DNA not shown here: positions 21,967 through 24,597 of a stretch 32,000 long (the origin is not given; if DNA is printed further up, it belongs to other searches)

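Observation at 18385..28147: Candidate novel system: five-gene operon of large, unassignable, membrane-anchored proteins (2-TM bPH-like + 569 aa + 483 aa + 776 aa + 1227 aa)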

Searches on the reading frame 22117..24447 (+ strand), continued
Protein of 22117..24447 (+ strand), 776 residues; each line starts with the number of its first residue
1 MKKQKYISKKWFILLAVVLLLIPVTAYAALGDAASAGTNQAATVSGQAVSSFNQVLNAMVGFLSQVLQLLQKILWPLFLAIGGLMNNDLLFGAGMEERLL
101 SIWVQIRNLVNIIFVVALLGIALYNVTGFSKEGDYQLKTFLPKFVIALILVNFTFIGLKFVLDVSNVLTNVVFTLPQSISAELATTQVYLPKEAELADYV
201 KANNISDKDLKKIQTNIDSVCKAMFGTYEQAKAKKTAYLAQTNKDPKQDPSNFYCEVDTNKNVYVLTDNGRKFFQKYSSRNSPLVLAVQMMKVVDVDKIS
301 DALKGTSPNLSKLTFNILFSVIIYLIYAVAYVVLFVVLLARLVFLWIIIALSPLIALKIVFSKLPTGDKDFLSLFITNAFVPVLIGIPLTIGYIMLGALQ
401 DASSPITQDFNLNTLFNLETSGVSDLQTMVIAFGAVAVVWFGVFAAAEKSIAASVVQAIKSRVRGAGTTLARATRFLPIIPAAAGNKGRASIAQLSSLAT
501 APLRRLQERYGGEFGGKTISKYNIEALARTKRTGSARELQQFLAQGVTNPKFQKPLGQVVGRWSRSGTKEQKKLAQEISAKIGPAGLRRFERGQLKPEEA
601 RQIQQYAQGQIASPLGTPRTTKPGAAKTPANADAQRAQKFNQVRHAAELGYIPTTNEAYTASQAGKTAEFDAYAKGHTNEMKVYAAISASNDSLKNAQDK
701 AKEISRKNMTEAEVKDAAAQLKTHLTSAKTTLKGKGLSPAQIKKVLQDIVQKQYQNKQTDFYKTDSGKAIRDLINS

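Call 35: predict_structure(alignment_id=A1)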
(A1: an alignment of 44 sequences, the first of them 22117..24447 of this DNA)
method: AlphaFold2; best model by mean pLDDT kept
length: 776 residues; sequences in the alignment: 44
mean_pLDDT: 79.7   pTM: 0.54
mean pLDDT of the five models: 79.7, 79.5, 78.1, 76.3, 75.9
residues with pLDDT >= 90: 313; 70-90: 262; 50-70: 96; < 50: 105
segments of 3 or more residues with pLDDT < 50: 1-4, 6-8, 21-47, 405-413, 415-423, 480-514, 612-628
pLDDT, mean of each block of 10 residues (from residue 1): 49 57 41 41 48 72 80 83 79 81 91 90 79 67 88 88 87 72 70 94 93 89 88 88 73 90 92 77 68 63 67 73 86 90 90 85 74 88 91 84 55 43 64 88 91 90 82 61 42 42 42 55 89 85 94 97 95 96 97 96 90 42 43 91 97 97 95 97 98 98 95 96 98 98 97 94 97 96
secondary structure, 60 per line:
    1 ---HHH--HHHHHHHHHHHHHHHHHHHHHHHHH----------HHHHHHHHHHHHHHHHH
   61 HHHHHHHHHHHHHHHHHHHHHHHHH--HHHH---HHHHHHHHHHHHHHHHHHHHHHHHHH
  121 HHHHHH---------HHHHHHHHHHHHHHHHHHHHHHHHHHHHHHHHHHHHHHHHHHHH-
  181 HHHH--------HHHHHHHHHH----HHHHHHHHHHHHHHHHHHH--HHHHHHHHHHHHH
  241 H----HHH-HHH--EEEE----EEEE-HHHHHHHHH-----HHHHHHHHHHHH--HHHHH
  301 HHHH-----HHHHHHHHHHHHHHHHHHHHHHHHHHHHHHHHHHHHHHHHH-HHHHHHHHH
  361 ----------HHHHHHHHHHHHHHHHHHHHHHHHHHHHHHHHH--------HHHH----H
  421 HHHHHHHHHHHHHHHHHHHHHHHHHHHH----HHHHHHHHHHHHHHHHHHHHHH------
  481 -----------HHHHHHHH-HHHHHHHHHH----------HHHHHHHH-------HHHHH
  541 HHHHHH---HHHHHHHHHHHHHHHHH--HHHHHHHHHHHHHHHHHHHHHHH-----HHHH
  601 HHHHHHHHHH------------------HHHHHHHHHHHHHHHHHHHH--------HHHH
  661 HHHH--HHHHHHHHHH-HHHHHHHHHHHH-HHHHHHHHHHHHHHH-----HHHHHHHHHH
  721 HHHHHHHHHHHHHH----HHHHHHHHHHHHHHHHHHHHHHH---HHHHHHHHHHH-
elements in order (helices of 4 or more, strands of 3 or more residues): H9-33 H44-85 H88-91 H95-126 H136-179 H181-184 H193-202 H207-225 H228-241 E255-258 E263-266 H268-276 H282-293 H296-304 H310-350 H352-360 H371-403 H412-415 H420-448 H453-474 H492-499 H501-510 H521-528 H536-546 H550-566 H569-591 H597-610 H629-648 H657-664 H667-676 H678-689 H691-705 H711-734 H739-761 H765-775
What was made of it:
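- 22117..24447 (+): g4: 776-aa polytopic core subunit. Features: signal-peptide-like aa 1-30 (AYA|A); a conserved external N-segment (W75-P76 ... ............); five TM helices; an external loop at aa 176-315 (nt 22642-23061) with invariant C221 and C255; an invariant S352-P353 motif; and a basic helical cytoplasmic tail at aa 476-776 (nt 23542-24444). The AF2 model has mean pLDDT 79.7, and the tail at aa 520-776 exceeds 90 (call 35).
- The g4 tail is modelled as a long helical bundle at pLDDT >90 (call 35).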

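Call 39: fold_search(model_id=the predicted structure, library=pdb)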
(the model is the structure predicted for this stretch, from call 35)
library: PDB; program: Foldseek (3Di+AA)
matches with E <= 10: 52; with E <= 0.001: 0
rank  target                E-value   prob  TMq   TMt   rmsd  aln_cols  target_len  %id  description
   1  6xr1                  8.2e-01  0.13  0.11  0.15  27.9       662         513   12  Computationally designed right-handed alpha/alpha single-chain toroid with 9 repeats (released 2021-07-14)
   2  4hb3_C                1.4e+00  0.06  0.10  0.08  30.2       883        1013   11  Crystal structure of CRM1(T539S)-Ran-RanBP1 with weakly bound unmodeled Leptomycin B (released 2013-01-09)
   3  7tbk_A2               2.2e+00  0.04  0.08  0.07  37.2       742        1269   11  Composite structure of the dilated human nuclear pore complex (NPC) symmetric core generated with a 37A in situ cryo- (released 2022-06-15)
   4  4hay_C                2.8e+00  0.04  0.09  0.08  26.3       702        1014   11  Crystal structure of CRM1 inhibitor Leptomycin B in complex with CRM1(K548E,K579Q)-Ran-RanBP1 (released 2013-01-09)
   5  4ntj                  2.9e+00  0.06  0.08  0.14  25.9       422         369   12  Structure of the human P2Y12 receptor in complex with an antithrombotic drug (released 2014-03-26)
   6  9i05_Xj               2.9e+00  0.04  0.07  0.09  24.0       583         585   12  Cryo-EM structure of the large subunit of the mitochondrial ribosome from Toxoplasma gondii (released 2025-06-11)
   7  4hav_C                3.2e+00  0.03  0.09  0.08  30.8       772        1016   12  Crystal structure of CRM1 inhibitor Anguinomycin A in complex with CRM1-Ran-RanBP1 (released 2013-01-09)
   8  3pbl_B                3.3e+00  0.03  0.06  0.10  32.4       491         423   13  Structure of the human dopamine D3 receptor in complex with eticlopride (released 2010-11-03)
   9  5zpu_C                3.3e+00  0.03  0.09  0.08  30.8       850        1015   12  LFS829 in complex with CRM1-Ran-RanBP1 (released 2019-04-17)
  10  3wyg_C                3.4e+00  0.02  0.08  0.07  30.7       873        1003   11  Crystal structure of Xpo1p-PKI-Gsp1p-GTP complex (released 2014-11-12)
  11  9a65_A                3.7e+00  0.02  0.06  0.08  100.2       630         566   12  Integrative model of YVAQ-MCPB by crosslinking MS and deep learning (released 2024-09-18)
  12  7nyx_A                3.7e+00  0.02  0.08  0.05  77.2      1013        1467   11  Cryo-EM structure of the MukBEF-MatP-DNA monomer (closed conformation) (released 2021-07-07)
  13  7ktu                  4.3e+00  0.03  0.10  0.09  34.6       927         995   12  Cryogenic electron microscopy model of full-length human metavinculin H1'-parallel conformation 1 (released 2021-01-27)
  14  7vg4_B                4.5e+00  0.08  0.08  0.21  25.2       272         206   12  10,5-methenyltetrahydrofolate cyclohydrolase from Methylobacterium extorquens AM1 strain (released 2022-07-06)
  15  8u7s_A                4.5e+00  0.03  0.10  0.09  33.2       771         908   12  SLC9C1 at pH 6 in presence of Na+ (released 2025-03-26)
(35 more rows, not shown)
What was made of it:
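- On F-BAR domain (g4 tail): Foldseek gives E~6 with TM-score 0.05-0.12 (call 39).
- Foldseek of the g4 model against the PDB finds nothing (call 39).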

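Call 50: search_protein_families(library=pfam, alignment_id=A1, max_evalue=1)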
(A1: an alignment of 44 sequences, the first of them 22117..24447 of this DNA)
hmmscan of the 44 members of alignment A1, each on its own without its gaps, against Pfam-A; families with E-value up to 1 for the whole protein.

A. member 1, window:22117-24447:+ (776 aa): 4 families
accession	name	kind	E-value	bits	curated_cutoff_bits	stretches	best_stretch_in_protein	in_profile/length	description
PF21853.1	DUF6912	-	0.034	14.8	27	1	661-734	25-98/160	Family of unknown function (DUF6912)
PF23153.1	Aip3p_Bud6_N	-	0.094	13.4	27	1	692-749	9-66/109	Aip3p/Bud6 N-terminal domain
PF14947.12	HTH_45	-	0.1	13.1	25.5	0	257-279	49-71/77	Winged helix-turn-helix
PF13342.12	Toprim_Crpt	-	0.34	11.4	32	0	513-535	9-31/60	C-terminal repeat of topoisomerase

B. families by the number of members that match (of 44 scanned): 49 families (the first 25 are shown)
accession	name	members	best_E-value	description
PF07344.16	Amastin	2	0.0065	Amastin surface glycoprotein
PF23153.1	Aip3p_Bud6_N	2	0.052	Aip3p/Bud6 N-terminal domain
PF17410.7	Stevor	1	0.0014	Subtelomeric Variable Open Reading frame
PF13361.12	UvrD_C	1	0.01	UvrD-like helicase C-terminal domain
PF05513.17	TraA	1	0.012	TraA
PF05250.16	UPF0193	1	0.019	Uncharacterised protein family (UPF0193)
PF03663.20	Glyco_hydro_76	1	0.024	Glycosyl hydrolase family 76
PF22599.2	SecDF_P1_head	1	0.029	SecDF, P1 head subdomain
PF21853.1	DUF6912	1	0.034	Family of unknown function (DUF6912)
PF00745.25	GlutR_dimer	1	0.036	Glutamyl-tRNAGlu reductase, dimerisation domain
PF12750.12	Maff2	1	0.037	Maff2 family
PF06592.18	DUF1138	1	0.039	Protein of unknown function (DUF1138)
PF03070.21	TENA_THI-4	1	0.043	TENA/THI-4/PQQC family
PF05010.19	TACC_C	1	0.046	Transforming acidic coiled-coil-containing protein (TACC), C-terminal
PF13456.12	RVT_3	1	0.049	Reverse transcriptase-like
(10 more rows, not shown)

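Call 69: find_related_loci(query=A1, collection=viral_contigs, flank=10000)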
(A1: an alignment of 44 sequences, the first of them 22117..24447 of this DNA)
Query A1 (776 aa) in viral_contigs; peptide patterns used: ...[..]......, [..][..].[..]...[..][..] (x = any residue, [..] = any of these).
68 stretches matched a pattern, but none encodes a relative of the query by tblastn (E <= 1e-3).
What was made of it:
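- Tried and rejected: The g4 profile against viral contigs found none (call 69).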

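Call 95: search_protein_families(library=pfam, proteins=[L003:15936-18071:+, L011:16117-18078:+, L028:15421-17652:+, L060:15580-18135:+, L036:16337-17680:+, L053:12224-13588:+], max_evalue=0.01)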
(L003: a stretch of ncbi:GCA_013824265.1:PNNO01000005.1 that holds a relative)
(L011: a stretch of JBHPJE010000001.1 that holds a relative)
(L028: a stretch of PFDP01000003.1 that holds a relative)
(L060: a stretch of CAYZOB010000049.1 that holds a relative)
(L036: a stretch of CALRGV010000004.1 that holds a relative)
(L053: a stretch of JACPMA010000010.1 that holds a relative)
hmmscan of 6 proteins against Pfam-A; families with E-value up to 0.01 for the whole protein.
L003:15936-18071:+ (712 aa): 0 families

L011:16117-18078:+ (654 aa): 1 family
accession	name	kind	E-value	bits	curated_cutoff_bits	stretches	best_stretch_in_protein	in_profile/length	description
PF24654.2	CEP76_N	-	0.0069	17.1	27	0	183-211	32-60/60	CEP76 N-terminal domain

L028:15421-17652:+ (744 aa): 0 families

L060:15580-18135:+ (852 aa): 0 families

L036:16337-17680:+ (448 aa): 1 family
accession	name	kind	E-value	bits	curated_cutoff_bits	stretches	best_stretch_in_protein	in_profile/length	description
PF04607.23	RelA_SpoT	-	8.7e-05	23.2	27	0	253-289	2-37/113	Region found in RelA / SpoT proteins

L053:12224-13588:+ (455 aa): 3 families
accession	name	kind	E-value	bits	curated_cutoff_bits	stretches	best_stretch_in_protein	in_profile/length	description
PF00006.31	ATP-synt_ab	-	2.2e-74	250.1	29.5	1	130-343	1-213/213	ATP synthase alpha/beta family, nucleotide-binding domain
PF02874.29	ATP-synt_ab_N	-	6.1e-21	75.2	20.9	1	5-72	1-69/69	ATP synthase alpha/beta family, beta-barrel domain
PF22919.1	ATP-synt_VA_C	-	1.2e-16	61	24.7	1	348-433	5-93/101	C-terminal domain of V and A type ATP synthase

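Call 122: list_cluster_members(proteins=[window:22117-24444:+, window:24464-28144:+, window:18929-20635:+])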
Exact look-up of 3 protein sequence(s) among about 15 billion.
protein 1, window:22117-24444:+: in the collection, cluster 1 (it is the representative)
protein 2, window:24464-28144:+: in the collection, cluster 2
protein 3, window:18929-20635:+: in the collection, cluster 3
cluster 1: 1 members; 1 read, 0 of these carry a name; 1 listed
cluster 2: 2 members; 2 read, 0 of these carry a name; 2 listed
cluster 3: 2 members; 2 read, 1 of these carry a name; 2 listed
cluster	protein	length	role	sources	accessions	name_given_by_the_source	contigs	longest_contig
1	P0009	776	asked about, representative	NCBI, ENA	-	-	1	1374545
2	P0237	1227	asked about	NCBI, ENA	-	-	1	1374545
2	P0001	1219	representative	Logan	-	-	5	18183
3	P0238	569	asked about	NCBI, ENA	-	-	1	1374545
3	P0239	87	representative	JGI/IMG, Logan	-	hypothetical protein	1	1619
